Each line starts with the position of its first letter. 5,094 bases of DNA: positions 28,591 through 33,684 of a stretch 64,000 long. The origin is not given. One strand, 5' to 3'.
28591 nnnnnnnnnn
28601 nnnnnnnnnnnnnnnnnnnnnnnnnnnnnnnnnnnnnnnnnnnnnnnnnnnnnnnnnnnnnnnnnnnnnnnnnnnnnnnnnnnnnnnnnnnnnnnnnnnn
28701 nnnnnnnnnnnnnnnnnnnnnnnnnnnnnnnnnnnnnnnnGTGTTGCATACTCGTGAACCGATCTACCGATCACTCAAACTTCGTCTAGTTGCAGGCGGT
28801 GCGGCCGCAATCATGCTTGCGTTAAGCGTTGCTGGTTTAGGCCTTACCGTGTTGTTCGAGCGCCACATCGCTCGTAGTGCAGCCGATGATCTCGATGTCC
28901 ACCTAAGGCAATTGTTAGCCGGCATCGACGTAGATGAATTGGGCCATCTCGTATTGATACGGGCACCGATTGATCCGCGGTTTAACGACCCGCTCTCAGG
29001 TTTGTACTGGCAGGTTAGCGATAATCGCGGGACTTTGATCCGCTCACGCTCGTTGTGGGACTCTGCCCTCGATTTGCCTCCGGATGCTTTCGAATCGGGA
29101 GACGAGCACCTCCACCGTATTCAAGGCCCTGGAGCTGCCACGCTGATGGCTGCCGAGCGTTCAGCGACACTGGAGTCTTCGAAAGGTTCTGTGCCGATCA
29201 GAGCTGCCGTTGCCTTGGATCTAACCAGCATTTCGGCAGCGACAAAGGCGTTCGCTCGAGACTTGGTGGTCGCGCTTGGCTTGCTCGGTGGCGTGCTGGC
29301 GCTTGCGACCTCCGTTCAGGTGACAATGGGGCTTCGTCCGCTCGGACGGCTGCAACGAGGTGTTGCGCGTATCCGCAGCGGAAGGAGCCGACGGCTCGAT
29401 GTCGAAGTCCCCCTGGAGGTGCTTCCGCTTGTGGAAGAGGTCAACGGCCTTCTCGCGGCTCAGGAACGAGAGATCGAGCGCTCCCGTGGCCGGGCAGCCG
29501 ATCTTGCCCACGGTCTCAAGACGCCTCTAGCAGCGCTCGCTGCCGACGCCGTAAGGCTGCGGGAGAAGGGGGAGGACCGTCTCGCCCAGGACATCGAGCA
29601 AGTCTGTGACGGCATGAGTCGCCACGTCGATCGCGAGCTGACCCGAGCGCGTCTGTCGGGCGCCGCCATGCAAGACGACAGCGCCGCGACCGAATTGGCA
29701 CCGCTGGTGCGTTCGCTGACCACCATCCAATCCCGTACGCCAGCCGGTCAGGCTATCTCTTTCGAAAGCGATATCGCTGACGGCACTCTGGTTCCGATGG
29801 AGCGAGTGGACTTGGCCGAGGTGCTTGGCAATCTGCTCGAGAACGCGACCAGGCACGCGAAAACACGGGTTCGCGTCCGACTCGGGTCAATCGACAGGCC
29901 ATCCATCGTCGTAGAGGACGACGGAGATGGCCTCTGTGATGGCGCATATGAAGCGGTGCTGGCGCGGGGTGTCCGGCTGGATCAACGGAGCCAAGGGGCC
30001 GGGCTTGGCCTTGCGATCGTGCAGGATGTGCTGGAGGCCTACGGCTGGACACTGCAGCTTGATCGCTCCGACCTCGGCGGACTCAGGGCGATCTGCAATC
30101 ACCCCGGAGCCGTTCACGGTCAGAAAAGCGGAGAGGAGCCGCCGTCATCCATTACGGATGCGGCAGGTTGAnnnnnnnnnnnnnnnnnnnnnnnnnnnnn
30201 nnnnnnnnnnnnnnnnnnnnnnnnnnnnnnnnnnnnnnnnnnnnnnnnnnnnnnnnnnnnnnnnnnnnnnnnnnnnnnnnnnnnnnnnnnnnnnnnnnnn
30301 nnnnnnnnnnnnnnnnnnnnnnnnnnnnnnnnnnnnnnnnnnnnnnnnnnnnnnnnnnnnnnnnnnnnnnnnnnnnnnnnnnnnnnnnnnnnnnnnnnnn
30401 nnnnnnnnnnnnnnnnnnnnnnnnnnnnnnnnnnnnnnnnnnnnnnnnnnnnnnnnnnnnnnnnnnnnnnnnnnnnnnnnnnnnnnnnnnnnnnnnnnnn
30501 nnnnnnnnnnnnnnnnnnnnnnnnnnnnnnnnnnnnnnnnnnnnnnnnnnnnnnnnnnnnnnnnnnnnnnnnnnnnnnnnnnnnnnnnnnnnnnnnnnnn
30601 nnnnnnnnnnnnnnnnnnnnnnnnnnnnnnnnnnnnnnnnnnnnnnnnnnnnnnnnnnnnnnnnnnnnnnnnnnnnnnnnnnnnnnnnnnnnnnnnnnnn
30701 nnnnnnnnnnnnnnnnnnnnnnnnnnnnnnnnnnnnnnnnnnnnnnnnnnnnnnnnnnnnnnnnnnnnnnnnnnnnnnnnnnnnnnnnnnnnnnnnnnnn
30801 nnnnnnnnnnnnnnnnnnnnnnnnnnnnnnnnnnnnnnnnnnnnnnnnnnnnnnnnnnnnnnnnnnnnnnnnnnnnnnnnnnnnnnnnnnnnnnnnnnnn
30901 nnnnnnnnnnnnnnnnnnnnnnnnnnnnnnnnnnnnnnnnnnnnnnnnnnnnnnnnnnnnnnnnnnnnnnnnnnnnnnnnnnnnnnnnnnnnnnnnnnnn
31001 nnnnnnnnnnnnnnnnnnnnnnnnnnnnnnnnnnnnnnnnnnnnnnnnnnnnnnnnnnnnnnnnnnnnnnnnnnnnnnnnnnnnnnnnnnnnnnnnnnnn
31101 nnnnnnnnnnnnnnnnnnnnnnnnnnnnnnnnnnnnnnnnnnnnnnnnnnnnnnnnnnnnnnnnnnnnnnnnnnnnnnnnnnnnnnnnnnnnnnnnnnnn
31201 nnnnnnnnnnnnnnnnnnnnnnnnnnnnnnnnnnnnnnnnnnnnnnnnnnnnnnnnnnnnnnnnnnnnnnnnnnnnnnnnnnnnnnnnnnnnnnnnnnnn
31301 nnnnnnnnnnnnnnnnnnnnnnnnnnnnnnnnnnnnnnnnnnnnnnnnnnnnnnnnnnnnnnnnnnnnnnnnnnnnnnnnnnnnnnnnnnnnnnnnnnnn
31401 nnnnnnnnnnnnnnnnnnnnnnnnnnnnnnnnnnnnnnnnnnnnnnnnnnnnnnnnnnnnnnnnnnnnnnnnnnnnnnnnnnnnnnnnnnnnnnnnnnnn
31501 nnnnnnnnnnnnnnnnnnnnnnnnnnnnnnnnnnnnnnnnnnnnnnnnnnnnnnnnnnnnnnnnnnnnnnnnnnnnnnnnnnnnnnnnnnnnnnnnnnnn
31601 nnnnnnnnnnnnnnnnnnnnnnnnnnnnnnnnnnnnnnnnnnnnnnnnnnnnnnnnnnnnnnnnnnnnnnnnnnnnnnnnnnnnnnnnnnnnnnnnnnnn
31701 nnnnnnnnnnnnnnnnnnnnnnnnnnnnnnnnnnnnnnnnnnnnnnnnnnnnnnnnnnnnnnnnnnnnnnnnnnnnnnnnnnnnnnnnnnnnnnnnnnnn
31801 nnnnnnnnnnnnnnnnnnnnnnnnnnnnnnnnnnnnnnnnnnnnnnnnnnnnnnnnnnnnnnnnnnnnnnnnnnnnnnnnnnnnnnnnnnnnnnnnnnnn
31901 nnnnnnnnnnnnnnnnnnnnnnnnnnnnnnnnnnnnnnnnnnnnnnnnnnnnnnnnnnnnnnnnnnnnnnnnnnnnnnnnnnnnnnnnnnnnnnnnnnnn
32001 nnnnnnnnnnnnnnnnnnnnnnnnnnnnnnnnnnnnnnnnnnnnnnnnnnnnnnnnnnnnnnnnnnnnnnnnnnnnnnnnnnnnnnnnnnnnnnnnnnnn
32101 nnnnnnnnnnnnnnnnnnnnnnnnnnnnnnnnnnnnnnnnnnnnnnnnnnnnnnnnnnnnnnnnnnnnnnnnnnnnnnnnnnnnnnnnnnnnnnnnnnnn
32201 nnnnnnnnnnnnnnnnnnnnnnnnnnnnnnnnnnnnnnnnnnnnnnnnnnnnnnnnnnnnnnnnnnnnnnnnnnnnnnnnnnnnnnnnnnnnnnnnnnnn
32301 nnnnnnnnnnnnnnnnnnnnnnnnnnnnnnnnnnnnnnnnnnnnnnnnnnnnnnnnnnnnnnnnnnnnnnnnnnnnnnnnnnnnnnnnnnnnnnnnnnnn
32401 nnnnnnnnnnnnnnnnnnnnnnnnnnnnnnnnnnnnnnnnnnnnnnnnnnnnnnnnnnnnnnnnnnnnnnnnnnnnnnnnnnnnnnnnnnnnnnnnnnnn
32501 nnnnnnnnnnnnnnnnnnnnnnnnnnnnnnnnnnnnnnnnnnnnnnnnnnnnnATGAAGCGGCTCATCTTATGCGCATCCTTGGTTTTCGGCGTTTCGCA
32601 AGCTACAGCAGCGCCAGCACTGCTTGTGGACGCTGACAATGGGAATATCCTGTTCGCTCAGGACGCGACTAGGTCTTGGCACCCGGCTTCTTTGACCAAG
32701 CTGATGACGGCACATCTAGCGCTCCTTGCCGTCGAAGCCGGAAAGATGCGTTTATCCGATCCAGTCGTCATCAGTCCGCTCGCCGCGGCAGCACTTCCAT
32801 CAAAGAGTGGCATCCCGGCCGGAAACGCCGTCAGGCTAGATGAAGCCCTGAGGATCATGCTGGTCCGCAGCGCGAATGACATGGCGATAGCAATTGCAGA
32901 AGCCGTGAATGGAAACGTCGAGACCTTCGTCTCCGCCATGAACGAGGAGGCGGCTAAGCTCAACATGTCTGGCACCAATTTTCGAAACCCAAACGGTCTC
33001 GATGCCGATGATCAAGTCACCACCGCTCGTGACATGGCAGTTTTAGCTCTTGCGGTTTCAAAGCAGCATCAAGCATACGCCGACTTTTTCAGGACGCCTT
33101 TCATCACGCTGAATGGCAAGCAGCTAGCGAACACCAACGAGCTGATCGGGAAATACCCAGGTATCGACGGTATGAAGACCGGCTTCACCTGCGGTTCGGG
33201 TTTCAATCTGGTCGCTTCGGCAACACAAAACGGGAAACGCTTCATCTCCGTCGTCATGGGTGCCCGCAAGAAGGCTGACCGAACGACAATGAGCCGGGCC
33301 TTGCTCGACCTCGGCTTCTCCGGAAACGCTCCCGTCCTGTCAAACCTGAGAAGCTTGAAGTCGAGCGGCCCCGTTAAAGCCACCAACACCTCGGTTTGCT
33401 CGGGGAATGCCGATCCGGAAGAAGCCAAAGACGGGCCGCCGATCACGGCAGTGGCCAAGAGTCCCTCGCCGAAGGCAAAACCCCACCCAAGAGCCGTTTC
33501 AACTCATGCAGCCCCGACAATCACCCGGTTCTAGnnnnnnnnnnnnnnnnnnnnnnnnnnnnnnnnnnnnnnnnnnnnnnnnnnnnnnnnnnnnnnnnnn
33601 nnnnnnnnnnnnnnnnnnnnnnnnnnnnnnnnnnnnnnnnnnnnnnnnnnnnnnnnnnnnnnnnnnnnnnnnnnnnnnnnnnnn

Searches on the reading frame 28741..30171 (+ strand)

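Call 10: search_protein_families(library=pfam, proteins=[window:28741-30171:+], max_evalue=0.001)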
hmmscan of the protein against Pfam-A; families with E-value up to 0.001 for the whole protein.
window:28741-30171:+ (476 aa): 1 family
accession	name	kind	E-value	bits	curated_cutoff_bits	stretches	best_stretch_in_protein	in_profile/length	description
PF02518.31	HATPase_c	-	1.6e-11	45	26.4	1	355-449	3-102/111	Histidine kinase-, DNA gyrase B-, and HSP90-like ATPase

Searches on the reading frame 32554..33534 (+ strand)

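Call 23: search_protein_families(library=pfam, proteins=[window:32554-33534:+], max_evalue=0.01)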
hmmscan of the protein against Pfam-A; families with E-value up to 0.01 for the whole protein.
window:32554-33534:+ (326 aa): 4 families
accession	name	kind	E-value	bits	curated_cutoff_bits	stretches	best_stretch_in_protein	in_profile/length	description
PF00768.25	Peptidase_S11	-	4.9e-59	200.1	27.6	1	16-238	9-238/239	D-alanyl-D-alanine carboxypeptidase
PF13354.11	Beta-lactamase2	-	1.8e-09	37.7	22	1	25-169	5-147/214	Beta-lactamase enzyme family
PF00144.29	Beta-lactamase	-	1.7e-06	27.9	27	1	45-99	53-100/329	Beta-lactamase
PF02113.21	Peptidase_S13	-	0.0027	17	22.8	0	24-60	23-59/444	D-Ala-D-Ala carboxypeptidase 3 (S13) family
